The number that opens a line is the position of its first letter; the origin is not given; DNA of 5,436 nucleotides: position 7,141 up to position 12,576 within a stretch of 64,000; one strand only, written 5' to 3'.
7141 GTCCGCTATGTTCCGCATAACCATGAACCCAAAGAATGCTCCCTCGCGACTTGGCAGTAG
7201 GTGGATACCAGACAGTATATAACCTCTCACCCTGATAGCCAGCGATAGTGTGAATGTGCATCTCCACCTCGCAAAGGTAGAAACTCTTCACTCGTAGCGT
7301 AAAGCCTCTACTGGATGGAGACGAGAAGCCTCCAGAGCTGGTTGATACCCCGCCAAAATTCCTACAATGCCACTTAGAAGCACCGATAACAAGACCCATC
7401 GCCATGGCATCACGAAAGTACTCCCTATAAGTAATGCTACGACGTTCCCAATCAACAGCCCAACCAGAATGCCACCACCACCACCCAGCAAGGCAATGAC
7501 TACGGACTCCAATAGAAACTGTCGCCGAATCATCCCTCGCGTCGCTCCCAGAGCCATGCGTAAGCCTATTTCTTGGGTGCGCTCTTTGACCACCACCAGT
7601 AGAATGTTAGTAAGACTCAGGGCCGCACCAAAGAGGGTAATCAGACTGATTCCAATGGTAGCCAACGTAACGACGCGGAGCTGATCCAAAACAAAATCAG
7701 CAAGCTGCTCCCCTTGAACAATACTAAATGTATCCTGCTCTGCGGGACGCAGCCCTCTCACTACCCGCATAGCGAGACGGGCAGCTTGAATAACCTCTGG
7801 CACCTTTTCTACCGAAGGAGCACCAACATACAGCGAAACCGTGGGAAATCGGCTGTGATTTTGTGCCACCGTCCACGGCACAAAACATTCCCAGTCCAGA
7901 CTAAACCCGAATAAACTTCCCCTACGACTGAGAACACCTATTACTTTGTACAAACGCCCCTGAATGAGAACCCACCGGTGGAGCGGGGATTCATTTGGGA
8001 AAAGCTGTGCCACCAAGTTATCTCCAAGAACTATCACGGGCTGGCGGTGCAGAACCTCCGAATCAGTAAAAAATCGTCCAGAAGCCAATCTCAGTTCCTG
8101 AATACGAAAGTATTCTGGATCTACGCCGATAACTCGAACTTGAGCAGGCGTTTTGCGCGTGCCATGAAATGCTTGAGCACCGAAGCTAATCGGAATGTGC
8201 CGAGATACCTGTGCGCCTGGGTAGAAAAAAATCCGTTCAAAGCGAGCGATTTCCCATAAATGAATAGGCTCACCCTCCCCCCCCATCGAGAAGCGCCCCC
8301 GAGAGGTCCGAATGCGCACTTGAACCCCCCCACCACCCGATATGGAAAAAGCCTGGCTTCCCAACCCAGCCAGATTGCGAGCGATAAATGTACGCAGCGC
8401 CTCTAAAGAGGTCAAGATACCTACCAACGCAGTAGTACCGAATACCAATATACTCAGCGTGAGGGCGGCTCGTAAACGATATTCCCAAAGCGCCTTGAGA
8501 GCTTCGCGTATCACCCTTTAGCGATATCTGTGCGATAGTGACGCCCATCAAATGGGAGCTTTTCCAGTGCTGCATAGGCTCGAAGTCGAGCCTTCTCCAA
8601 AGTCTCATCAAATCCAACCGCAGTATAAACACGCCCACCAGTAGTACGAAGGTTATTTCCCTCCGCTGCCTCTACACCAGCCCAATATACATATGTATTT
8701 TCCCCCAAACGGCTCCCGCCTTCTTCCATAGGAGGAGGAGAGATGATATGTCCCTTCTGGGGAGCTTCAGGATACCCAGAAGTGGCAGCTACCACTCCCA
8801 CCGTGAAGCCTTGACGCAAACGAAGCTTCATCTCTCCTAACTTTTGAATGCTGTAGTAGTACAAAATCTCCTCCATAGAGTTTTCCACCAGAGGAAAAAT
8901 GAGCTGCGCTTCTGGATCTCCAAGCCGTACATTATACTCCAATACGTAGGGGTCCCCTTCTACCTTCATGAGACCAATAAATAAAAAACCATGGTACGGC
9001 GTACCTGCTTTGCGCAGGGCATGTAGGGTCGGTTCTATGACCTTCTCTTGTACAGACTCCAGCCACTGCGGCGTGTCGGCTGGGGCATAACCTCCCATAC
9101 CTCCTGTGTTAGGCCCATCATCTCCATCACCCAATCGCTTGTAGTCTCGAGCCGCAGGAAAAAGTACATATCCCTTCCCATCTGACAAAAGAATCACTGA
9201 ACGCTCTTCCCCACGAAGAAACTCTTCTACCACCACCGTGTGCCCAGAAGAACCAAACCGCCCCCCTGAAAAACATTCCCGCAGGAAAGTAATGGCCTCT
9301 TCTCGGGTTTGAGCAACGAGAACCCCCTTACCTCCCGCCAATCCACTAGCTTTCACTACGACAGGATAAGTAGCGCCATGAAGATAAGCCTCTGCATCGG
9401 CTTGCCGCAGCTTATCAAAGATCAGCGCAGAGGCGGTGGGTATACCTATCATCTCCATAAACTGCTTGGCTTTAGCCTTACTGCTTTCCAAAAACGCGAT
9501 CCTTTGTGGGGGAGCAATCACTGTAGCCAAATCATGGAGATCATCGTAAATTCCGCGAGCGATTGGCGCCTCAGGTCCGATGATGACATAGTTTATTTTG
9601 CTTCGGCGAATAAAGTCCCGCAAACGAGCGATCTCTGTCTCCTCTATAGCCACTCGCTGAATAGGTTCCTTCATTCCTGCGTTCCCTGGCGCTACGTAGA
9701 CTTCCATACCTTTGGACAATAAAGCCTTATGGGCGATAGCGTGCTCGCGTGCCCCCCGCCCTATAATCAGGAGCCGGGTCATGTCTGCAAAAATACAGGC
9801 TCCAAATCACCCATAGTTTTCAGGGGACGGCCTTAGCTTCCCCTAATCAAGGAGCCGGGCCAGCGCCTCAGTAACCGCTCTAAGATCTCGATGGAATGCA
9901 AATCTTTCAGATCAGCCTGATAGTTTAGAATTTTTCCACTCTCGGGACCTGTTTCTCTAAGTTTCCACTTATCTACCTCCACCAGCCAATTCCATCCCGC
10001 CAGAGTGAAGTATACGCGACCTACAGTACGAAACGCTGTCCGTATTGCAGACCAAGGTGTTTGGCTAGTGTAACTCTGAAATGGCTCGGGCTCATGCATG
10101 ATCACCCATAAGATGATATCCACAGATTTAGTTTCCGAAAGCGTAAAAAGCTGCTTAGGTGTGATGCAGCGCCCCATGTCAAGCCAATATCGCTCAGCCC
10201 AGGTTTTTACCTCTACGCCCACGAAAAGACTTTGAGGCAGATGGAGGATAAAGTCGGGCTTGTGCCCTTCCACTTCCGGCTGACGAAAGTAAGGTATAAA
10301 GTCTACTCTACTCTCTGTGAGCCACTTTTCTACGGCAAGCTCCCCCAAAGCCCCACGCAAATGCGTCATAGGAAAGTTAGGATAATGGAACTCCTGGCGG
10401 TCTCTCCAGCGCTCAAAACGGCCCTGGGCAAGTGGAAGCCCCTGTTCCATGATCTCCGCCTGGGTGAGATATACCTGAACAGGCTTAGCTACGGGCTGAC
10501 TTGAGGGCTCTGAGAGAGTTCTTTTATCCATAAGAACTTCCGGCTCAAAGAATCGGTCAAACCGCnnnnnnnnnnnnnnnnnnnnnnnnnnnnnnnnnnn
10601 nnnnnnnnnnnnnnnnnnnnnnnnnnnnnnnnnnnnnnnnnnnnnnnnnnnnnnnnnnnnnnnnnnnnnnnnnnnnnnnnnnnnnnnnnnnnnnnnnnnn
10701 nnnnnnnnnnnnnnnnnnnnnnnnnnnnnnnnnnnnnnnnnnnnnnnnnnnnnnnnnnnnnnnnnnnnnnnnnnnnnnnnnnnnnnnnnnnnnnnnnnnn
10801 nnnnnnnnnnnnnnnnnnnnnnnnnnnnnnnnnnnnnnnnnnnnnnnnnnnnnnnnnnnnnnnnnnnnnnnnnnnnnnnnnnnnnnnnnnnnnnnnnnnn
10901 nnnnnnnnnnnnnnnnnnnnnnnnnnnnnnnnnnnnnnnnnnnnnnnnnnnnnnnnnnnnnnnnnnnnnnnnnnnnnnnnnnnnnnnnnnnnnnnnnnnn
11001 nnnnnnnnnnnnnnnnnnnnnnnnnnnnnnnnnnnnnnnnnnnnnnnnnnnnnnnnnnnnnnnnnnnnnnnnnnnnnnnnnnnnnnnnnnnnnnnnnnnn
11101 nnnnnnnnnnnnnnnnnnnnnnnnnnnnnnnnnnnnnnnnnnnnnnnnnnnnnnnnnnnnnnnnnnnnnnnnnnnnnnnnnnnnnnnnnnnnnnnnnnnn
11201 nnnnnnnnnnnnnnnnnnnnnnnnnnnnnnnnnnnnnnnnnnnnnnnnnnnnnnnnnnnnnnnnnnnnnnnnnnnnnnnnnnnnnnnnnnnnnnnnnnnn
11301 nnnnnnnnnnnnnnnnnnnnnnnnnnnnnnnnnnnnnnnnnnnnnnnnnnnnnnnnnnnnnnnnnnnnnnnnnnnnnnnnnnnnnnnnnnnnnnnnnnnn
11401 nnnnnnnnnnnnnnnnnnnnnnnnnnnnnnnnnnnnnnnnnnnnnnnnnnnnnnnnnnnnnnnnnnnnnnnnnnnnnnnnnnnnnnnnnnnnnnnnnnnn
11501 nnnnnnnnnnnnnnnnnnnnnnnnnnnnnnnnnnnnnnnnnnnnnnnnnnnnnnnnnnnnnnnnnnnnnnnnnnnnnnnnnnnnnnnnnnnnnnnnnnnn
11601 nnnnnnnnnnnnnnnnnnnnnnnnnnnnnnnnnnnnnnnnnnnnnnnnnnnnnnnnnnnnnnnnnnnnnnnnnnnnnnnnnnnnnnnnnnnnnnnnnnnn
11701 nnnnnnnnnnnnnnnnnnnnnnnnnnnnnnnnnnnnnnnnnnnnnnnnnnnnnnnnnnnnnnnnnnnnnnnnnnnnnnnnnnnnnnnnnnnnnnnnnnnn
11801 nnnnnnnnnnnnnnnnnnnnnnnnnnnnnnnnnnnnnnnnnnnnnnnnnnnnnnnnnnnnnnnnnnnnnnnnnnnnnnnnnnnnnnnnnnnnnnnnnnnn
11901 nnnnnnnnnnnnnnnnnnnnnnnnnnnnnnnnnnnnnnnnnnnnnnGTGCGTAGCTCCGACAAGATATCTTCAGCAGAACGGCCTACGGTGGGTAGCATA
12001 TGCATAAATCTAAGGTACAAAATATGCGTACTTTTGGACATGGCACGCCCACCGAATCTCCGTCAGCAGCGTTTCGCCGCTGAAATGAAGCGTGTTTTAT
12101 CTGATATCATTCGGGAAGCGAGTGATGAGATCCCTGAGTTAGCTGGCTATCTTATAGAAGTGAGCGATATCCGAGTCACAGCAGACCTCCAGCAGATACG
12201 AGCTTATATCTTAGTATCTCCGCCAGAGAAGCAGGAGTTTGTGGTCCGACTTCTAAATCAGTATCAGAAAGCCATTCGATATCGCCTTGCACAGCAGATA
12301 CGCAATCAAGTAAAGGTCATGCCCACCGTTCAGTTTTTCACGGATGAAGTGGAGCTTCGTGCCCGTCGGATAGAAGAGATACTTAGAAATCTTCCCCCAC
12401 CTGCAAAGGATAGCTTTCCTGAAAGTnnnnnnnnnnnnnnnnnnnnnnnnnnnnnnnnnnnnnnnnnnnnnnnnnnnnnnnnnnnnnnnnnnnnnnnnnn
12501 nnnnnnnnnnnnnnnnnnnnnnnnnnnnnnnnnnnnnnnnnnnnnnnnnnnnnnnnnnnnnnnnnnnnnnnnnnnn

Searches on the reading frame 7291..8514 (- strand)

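Call 52: search_protein_families(library=pfam, proteins=[window:7291-8514:-], max_evalue=0.001)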
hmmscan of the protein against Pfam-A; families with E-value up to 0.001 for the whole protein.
window:7291-8514:- (408 aa): 2 families
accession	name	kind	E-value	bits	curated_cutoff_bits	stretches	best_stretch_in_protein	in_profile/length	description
PF12704.14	MacB_PCD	-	3.1e-28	99.9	27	1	17-245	2-204/207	MacB-like periplasmic core domain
PF02687.27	FtsX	-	2e-17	63.8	25.5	1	289-401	3-120/120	FtsX-like permease C-terminal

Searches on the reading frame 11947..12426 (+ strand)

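Call 34: search_protein_families(library=pfam, proteins=[window:11947-12426:+], max_evalue=0.001)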
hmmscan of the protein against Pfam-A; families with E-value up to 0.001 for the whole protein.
window:11947-12426:+ (160 aa): 1 family
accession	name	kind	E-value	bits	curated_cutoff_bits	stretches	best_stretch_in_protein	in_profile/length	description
PF02033.23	RBFA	-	4e-18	66.1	34.7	1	39-146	1-105/105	Ribosome-binding factor A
